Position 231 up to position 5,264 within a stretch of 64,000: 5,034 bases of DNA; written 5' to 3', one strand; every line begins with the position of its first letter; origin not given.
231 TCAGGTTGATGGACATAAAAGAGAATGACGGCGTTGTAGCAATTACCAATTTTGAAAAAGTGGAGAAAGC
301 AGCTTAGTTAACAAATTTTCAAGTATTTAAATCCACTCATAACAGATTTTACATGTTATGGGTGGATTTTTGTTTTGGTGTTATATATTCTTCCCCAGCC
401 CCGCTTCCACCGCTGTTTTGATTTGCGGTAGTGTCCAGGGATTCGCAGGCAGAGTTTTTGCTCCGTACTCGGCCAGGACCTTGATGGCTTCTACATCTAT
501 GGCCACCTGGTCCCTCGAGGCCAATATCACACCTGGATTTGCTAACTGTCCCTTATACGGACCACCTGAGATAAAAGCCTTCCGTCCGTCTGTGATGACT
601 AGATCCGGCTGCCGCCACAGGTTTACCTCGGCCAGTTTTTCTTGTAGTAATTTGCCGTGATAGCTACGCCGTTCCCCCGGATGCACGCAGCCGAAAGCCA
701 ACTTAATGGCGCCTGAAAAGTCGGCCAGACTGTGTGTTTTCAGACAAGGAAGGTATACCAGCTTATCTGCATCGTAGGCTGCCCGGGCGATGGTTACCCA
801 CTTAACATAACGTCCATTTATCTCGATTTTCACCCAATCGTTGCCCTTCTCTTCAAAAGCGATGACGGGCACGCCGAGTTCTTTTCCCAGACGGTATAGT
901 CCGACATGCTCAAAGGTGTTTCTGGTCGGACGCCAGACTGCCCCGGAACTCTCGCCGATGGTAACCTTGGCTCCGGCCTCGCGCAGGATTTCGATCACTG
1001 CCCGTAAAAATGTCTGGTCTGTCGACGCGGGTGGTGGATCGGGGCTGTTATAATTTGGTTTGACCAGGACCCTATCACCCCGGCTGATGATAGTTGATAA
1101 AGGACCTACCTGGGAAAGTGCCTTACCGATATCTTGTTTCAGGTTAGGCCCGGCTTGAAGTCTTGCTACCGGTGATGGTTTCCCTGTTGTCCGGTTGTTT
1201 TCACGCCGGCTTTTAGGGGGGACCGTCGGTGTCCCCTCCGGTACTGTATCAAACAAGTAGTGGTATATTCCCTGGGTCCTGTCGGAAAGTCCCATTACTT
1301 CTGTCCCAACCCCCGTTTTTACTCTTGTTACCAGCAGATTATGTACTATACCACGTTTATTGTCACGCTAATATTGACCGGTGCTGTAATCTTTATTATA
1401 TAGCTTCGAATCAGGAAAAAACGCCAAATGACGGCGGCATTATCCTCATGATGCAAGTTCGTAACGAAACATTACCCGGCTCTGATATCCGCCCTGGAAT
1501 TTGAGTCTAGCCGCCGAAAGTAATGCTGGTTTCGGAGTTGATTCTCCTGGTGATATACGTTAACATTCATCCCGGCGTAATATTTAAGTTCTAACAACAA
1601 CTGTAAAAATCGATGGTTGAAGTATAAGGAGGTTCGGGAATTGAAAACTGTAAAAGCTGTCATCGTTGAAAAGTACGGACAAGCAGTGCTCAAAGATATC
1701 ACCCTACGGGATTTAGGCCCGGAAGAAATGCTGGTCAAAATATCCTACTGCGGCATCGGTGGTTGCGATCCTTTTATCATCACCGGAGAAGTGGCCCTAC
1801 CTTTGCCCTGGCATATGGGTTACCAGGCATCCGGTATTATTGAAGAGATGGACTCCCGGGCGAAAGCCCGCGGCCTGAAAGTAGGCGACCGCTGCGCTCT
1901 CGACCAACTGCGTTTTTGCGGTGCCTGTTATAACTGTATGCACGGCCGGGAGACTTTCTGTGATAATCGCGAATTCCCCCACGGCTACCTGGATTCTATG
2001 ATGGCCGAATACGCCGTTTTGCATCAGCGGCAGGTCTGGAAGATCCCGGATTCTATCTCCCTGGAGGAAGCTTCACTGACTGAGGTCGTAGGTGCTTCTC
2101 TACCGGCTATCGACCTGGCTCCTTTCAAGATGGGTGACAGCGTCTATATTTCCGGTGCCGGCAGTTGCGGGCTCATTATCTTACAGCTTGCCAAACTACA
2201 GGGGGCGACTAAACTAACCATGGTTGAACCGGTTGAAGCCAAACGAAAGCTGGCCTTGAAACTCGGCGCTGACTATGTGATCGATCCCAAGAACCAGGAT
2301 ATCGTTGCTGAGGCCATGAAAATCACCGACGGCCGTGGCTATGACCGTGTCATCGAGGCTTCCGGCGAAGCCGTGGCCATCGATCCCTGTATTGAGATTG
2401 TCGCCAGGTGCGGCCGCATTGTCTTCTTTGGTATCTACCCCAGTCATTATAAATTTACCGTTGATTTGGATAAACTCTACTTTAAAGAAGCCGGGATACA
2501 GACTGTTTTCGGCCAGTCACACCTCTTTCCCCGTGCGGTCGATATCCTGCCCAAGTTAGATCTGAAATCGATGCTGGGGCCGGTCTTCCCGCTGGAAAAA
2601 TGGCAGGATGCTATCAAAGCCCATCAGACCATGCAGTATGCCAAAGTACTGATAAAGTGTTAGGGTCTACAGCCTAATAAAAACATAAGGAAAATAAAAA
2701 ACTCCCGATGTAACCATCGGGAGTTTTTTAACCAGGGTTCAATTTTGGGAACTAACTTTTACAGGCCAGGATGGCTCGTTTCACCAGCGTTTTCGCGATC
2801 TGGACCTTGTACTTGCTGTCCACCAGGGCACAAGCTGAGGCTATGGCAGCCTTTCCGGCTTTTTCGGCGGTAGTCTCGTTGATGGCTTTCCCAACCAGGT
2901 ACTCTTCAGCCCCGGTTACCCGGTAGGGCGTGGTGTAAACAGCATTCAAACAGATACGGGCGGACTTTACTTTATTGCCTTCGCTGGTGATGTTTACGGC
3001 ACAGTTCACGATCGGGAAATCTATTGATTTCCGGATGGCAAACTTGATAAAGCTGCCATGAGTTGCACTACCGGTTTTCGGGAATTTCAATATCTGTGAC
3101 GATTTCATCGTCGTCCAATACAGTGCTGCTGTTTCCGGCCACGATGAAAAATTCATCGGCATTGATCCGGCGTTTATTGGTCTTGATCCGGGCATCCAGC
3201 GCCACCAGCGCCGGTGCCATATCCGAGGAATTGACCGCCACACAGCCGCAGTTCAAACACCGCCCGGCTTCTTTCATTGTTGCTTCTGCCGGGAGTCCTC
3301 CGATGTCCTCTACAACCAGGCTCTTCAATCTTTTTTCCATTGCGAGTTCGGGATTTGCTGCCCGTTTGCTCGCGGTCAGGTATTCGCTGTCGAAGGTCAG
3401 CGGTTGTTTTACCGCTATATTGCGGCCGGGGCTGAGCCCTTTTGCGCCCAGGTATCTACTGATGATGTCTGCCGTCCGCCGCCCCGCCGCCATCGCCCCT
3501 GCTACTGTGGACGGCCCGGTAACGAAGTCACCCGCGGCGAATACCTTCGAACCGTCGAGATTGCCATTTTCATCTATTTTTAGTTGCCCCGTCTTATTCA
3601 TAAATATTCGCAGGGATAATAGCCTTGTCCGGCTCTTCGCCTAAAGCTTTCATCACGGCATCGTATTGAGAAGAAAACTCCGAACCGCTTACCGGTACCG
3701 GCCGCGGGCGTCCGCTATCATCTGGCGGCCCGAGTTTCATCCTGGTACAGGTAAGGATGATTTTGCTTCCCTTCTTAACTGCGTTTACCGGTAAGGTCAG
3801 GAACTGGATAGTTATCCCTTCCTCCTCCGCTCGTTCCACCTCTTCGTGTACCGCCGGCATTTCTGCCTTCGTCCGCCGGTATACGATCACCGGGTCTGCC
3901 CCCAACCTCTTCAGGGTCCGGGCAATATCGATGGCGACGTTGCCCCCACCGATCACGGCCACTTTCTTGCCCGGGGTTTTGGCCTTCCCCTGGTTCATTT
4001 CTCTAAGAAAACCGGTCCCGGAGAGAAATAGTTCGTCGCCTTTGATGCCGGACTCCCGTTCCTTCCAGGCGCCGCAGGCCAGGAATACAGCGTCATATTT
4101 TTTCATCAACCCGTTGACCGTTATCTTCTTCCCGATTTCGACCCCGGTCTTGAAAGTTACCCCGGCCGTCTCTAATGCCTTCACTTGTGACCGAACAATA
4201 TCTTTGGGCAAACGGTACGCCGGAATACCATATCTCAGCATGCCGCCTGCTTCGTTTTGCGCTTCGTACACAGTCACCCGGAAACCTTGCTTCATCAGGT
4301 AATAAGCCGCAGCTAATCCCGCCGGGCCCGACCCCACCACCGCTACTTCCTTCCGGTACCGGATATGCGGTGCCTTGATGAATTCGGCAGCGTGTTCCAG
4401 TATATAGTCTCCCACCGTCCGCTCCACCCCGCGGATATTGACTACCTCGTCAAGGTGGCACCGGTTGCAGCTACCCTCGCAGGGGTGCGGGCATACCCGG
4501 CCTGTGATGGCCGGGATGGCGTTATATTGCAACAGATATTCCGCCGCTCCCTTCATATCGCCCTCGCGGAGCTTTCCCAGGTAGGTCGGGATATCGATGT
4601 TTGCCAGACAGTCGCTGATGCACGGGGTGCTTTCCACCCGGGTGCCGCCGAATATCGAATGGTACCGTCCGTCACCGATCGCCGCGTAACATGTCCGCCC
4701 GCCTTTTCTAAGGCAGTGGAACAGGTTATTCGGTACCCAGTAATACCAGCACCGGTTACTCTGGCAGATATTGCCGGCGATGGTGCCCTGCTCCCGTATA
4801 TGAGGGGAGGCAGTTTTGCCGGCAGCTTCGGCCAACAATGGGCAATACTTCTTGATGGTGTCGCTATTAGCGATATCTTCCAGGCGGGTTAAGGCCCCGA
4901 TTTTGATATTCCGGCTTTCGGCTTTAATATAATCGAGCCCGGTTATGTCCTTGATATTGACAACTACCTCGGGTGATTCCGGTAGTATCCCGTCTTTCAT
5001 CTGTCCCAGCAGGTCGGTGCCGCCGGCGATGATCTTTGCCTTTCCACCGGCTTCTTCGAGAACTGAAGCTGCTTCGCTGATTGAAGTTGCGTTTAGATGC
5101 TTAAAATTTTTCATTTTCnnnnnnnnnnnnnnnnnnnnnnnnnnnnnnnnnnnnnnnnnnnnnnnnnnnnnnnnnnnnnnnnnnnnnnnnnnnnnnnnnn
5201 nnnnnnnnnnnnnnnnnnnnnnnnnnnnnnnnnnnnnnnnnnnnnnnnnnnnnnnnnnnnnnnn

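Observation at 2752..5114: Mo-hydroxylase FAD subunit with a ~400-aa GltD-like Fe-S/FAD/NAD(P)H module inserted inside the FAD-binding domain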

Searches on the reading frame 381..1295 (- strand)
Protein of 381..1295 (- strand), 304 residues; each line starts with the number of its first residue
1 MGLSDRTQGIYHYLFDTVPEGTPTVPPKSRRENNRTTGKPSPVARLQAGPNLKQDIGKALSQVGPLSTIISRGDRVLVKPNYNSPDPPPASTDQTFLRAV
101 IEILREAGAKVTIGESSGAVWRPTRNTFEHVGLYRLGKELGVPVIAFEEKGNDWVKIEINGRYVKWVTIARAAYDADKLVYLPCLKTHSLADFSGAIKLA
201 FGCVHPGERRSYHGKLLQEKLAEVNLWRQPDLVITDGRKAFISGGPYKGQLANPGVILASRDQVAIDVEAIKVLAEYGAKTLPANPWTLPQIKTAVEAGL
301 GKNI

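Call 16: search_protein_families(library=ncbifam, proteins=[window:381-1295:-], max_evalue=0.00001)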
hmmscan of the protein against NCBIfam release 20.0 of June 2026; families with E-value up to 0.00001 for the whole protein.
window:381-1295:- (304 aa): 1 family
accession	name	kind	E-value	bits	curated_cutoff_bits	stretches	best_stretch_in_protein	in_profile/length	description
NF052623.1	Npun_F2552_fam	equivalog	1.9e-20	73.5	500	1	51-275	15-240/314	Npun_F2552 family protein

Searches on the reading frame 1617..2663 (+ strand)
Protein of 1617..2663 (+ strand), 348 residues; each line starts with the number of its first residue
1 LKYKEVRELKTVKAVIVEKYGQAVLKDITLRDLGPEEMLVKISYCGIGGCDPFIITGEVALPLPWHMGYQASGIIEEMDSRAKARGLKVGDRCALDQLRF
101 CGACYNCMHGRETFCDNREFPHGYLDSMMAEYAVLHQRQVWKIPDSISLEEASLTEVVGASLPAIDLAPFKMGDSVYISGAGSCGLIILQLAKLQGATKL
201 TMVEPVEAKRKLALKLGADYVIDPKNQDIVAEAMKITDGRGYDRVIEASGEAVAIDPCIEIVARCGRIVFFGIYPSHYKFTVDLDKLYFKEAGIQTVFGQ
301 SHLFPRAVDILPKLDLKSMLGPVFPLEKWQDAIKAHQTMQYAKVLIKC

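Call 16: search_protein_families(library=ncbifam, proteins=[window:1617-2663:+], max_evalue=0.00001)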
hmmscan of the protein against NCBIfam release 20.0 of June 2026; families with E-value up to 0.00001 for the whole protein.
window:1617-2663:+ (348 aa): 22 families
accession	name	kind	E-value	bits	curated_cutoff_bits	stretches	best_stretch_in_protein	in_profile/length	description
TIGR00692.1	tdh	equivalog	6.3e-51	173.4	458.35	1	23-346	11-338/340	L-threonine 3-dehydrogenase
NF041097.1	keto_inos_dh_IolM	equivalog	3.5e-44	151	450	1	4-347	21-388/389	scyllo-inosose 3-dehydrogenase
NF003808.0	PRK05396.1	equivalog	3.8e-44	151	380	1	23-347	13-339/341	L-threonine 3-dehydrogenase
TIGR03989.1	Rxyl_3153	subfamily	8.4e-35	120.7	440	2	127-301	139-318/370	NDMA-dependent alcohol dehydrogenase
NF006940.0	PRK09422.1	equivalog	1.8e-32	112.6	344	1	13-279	2-267/338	alcohol dehydrogenase AdhP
TIGR03451.1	mycoS_dep_FDH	equivalog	1.7e-29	102.8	512.9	1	11-331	1-341/358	S-(hydroxymethyl)mycothiol dehydrogenase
NF010344.0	PRK13771.1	subfamily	1.4e-27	96.6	349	1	13-347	2-332/334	putative alcohol dehydrogenase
NF007489.0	PRK10083.1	equivalog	3e-27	95.5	376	1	13-333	2-320/339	Zn-dependent oxidoreductase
NF007375.0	PRK09880.1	equivalog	1.9e-26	92.6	469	1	33-346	25-341/344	L-idonate 5-dehydrogenase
NF007642.0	PRK10309.1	equivalog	4.1e-26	92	550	1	13-274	2-262/347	galactitol-1-phosphate 5-dehydrogenase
TIGR03366.1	HpnZ_proposed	hypoth_equivalog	1.3e-25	90.2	328.1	1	34-273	4-254/315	putative phosphonate catabolism associated alcohol dehydrogenase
NF041172.1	AcrlCoa_red_Thmprot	equivalog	1.3e-23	83.4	500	1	12-347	1-333/334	acryloyl-CoA reductase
TIGR02824.1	quinone_pig3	subfamily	3.9e-21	75.4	296.8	1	129-339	94-312/325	putative NAD(P)H quinone oxidoreductase, PIG3 family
NF047908.1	AldhRedAhr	equivalog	5.6e-18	64.9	470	1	13-316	5-303/335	NADPH-dependent aldehyde reductase Ahr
TIGR01202.1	bchC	equivalog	5.6e-17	61.8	291.25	1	13-281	3-240/308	chlorophyll synthesis pathway protein BchC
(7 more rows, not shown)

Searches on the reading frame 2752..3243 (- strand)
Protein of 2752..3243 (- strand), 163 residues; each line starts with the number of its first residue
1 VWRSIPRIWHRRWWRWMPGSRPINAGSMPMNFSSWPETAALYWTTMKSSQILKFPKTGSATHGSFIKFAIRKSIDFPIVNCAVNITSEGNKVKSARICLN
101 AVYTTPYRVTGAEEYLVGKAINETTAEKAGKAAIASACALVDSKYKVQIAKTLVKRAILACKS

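Call 3: search_protein_families(library=pfam, proteins=[window:2752-3243:-], max_evalue=0.01)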
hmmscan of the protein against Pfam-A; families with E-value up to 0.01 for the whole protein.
window:2752-3243:- (163 aa): 1 family
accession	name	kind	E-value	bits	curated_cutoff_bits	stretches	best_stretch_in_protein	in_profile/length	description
PF03450.22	CO_deh_flav_C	-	3.8e-17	62.7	25.5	1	67-159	4-100/102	CO dehydrogenase flavoprotein C-terminal domain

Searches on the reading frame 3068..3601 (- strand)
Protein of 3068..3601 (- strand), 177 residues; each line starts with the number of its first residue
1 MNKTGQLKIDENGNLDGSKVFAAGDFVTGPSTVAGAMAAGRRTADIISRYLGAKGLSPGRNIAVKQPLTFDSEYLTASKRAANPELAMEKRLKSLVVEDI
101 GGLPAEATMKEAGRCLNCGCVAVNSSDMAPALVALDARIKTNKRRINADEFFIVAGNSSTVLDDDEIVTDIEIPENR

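Call 3: search_protein_families(library=pfam, proteins=[window:3068-3601:-], max_evalue=0.01)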
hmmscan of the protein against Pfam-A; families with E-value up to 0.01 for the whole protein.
window:3068-3601:- (177 aa): 2 families
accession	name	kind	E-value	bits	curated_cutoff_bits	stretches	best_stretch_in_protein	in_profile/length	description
PF00941.27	FAD_binding_5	-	6.7e-09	36.2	27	1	120-175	112-169/170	FAD binding domain in molybdopterin dehydrogenase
PF07992.20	Pyr_redox_2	-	0.003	17.5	26.1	0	1-40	251-291/291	Pyridine nucleotide-disulphide oxidoreductase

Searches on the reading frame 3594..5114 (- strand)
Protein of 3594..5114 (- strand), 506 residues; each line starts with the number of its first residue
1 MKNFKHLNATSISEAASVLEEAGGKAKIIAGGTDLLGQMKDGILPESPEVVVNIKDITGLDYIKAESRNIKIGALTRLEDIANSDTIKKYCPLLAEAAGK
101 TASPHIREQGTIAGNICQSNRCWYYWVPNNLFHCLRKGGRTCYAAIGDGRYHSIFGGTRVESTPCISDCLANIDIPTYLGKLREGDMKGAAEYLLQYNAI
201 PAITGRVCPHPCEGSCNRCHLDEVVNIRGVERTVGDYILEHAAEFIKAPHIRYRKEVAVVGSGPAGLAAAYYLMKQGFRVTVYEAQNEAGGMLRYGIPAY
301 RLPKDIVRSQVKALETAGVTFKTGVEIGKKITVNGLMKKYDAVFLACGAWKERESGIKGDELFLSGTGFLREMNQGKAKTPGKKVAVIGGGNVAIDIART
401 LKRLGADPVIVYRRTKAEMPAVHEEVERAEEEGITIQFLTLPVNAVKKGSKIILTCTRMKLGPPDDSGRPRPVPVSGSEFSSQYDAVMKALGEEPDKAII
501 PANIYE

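Call 3: search_protein_families(library=pfam, proteins=[window:3594-5114:-], max_evalue=0.01)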
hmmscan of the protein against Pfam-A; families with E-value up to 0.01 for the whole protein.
window:3594-5114:- (506 aa): 30 families (the best 25 are shown)
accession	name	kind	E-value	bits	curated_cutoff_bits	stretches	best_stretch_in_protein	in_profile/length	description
PF00941.27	FAD_binding_5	-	4.5e-27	95.4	27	1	3-120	2-115/170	FAD binding domain in molybdopterin dehydrogenase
PF07992.20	Pyr_redox_2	-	6e-25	88.7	26.1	1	256-455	2-221/291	Pyridine nucleotide-disulphide oxidoreductase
PF14691.11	Fer4_20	-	5.1e-17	62.1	25.8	1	162-241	29-111/113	Dihydroprymidine dehydrogenase domain II, 4Fe-4S cluster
PF00070.33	Pyr_redox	-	3.7e-12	47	22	1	384-451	1-72/82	Pyridine nucleotide-disulphide oxidoreductase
PF01266.30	DAO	-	5.1e-12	46.4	27.9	1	257-291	2-37/353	FAD dependent oxidoreductase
PF13450.12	NAD_binding_8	-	4.3e-11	43.4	21.9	1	259-293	1-35/68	NAD(P)-binding Rossmann-like domain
PF13738.12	Pyr_redox_3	-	1.1e-09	38.4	30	1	343-418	128-200/305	Pyridine nucleotide-disulphide oxidoreductase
PF01494.25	FAD_binding_3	-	3.6e-07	30.2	22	1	256-288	3-35/349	FAD binding domain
PF01593.30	Amino_oxidase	-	5.7e-07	29.6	19.8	1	265-291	2-28/443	Flavin containing amine oxidoreductase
PF01946.23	Thi4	-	2.4e-06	27.4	26.2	1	255-296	18-60/235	Thi4 family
PF13241.12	NAD_binding_7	-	2.5e-06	28.4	22.1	1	382-428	7-50/104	Putative NAD(P)-binding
PF12831.13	FAD_oxidored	-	6.6e-06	26.1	27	1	256-294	1-39/416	FAD dependent oxidoreductase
PF02826.25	2-Hacid_dh_C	-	7.1e-06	25.9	25.1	1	378-426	32-80/178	D-isomer specific 2-hydroxyacid dehydrogenase, NAD binding domain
PF01488.26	Shikimate_DH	-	1e-05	26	24.3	1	380-439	10-69/138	Shikimate / quinate 5-dehydrogenase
PF01262.27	AlaDh_PNT_C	-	1.2e-05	25.3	23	0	381-415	27-61/214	Alanine dehydrogenase/PNT, C-terminal domain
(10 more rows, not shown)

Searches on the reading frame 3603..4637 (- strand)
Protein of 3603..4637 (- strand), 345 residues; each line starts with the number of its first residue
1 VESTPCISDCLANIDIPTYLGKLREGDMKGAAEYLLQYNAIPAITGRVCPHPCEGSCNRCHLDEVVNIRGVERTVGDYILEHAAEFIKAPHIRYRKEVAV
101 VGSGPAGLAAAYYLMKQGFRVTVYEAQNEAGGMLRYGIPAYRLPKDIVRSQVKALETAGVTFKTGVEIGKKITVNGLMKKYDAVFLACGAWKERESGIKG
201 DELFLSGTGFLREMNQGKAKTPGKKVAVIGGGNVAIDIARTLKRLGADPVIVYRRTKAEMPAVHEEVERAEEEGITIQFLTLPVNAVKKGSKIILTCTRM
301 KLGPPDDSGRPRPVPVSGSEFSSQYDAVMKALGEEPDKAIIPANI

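Call 43: search_protein_representatives(protein=window:3603-4637:-)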
Query: 345 residues. Proteins with E-value up to 0.001 (for the whole library): 21649; up to 1e-10: 11153; up to 1e-30: 3715. The best 150 are listed.
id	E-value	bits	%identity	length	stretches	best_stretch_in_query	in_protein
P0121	2.9e-127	440.8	59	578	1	1-344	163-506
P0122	3.4e-120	417.5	54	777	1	3-341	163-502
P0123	1.9e-118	411.8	55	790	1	1-344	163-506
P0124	1.3e-115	402.5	55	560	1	4-344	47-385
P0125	5.1e-115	400.5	54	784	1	4-343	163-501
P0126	4.3e-110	384.3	52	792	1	4-343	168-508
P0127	6.5e-107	373.9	52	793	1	5-339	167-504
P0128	1.3e-101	356.5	50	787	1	5-344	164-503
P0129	1.7e-101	356.0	49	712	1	4-342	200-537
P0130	8.5e-98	343.9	47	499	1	4-339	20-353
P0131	2.0e-96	339.4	49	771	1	2-342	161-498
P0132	2.7e-94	332.4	47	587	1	3-341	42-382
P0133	2.8e-94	332.4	46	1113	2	4-336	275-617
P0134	3.0e-91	322.4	46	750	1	3-344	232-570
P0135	2.6e-90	319.3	57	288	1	80-341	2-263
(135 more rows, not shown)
